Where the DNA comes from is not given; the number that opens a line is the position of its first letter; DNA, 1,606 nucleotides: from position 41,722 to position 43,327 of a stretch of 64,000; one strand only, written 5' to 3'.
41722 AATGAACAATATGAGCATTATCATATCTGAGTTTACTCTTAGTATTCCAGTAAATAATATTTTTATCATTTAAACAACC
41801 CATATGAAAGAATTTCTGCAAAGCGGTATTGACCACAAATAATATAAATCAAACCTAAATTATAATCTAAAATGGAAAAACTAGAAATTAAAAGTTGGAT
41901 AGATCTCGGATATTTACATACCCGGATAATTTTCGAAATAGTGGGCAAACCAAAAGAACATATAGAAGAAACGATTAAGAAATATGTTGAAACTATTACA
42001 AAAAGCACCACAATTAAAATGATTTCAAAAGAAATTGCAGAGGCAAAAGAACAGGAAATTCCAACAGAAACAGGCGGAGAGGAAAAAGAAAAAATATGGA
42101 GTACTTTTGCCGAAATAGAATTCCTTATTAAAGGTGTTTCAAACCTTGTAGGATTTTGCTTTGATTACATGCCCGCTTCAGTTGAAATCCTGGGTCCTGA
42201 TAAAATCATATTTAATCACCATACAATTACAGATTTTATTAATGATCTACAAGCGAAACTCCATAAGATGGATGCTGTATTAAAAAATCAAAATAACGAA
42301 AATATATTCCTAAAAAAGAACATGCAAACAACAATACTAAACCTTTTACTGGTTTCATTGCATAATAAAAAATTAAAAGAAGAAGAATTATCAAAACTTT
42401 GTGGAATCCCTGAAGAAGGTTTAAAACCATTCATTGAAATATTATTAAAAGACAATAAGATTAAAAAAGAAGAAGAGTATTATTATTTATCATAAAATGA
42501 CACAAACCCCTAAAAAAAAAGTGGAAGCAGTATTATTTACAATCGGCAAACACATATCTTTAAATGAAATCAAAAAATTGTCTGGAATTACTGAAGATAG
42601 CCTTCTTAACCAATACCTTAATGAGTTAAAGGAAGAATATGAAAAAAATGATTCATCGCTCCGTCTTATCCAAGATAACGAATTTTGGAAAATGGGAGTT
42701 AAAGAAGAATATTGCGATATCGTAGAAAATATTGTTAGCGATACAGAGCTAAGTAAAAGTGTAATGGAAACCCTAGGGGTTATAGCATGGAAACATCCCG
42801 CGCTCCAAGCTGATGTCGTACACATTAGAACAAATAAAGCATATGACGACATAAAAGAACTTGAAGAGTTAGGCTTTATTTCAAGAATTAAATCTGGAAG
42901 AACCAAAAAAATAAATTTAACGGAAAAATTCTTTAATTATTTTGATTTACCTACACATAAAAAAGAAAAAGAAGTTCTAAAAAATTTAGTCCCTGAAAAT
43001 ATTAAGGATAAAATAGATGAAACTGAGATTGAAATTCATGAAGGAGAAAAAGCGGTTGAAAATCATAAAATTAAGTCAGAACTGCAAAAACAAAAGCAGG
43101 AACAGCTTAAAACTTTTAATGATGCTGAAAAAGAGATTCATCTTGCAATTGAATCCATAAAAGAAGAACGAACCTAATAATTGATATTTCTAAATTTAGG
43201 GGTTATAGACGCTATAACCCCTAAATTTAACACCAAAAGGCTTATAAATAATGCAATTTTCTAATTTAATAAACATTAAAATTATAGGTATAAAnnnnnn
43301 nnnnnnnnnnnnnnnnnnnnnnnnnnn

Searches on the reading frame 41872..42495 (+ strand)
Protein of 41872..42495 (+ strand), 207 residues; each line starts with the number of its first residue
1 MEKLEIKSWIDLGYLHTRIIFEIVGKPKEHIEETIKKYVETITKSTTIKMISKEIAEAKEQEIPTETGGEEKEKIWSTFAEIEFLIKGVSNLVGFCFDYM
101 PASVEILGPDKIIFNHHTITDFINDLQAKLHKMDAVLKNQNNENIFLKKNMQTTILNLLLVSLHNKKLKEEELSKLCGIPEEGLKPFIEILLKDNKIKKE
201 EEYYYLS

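Call 3: search_protein_families(library=pfam, proteins=[window:41872-42495:+], max_evalue=1)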
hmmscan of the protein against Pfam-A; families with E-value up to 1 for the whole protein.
window:41872-42495:+ (207 aa): 3 families
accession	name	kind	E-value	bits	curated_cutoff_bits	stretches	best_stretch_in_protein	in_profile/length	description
PF14394.12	DUF4423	-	0.028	14.6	30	1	136-202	9-71/165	Domain of unknown function (DUF4423)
PF25051.1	WHD_MCM8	-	0.19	12.2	26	1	112-152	34-74/80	MCM8 winged helix domain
PF18323.6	CSN5_C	-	0.23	12.6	27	1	113-177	6-56/81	Cop9 signalosome subunit 5 C-terminal domain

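Call 4: search_protein_families(library=ncbifam, proteins=[window:41872-42495:+], max_evalue=1)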
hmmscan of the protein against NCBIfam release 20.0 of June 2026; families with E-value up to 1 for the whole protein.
window:41872-42495:+ (207 aa): 0 families

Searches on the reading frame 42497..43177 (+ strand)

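Call 3: search_protein_families(library=pfam, proteins=[window:42497-43177:+], max_evalue=1)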
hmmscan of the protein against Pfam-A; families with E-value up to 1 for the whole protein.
window:42497-43177:+ (226 aa): 4 families
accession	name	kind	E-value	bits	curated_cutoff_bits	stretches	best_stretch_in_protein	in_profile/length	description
PF04079.22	SMC_ScpB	-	3.9e-32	111.5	27.4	1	8-153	2-153/160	Segregation and condensation complex subunit ScpB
PF22665.2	DUF6293_C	-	0.0038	18.1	27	1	119-144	68-93/101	DUF6293 C-terminal winged helix domain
PF11638.13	DnaA_N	-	0.057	13.6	24.6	1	37-81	20-64/65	DnaA N-terminal domain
PF08149.16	BING4CT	-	0.077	13.2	23.7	1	144-203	16-75/79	BING4CT (NUC141) domain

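Call 4: search_protein_families(library=ncbifam, proteins=[window:42497-43177:+], max_evalue=1)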
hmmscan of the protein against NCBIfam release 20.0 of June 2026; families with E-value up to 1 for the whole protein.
window:42497-43177:+ (226 aa): 5 families
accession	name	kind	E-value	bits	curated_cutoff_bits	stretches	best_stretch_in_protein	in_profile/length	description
TIGR00281.1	TIGR00281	equivalog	5.4e-24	84.8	89.2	1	6-156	3-160/186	SMC-Scp complex subunit ScpB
NF001106.1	PRK00135.2-1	exception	3.7e-16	59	300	1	6-149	203-354/377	SMC-Scp complex subunit ScpB, long form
NF000016.1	AAC_6p_Im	exception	0.0089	16.2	350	1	44-81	87-124/178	aminoglycoside N-acetyltransferase AAC(6')-Im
NF007597.0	PRK10241.1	equivalog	0.0097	15.2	421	1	20-89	167-238/251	hydroxyacylglutathione hydrolase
NF040977.1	RepA_IncFII_LM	equivalog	0.017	14.8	70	1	119-212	116-219/266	plasmid replication initiator RepA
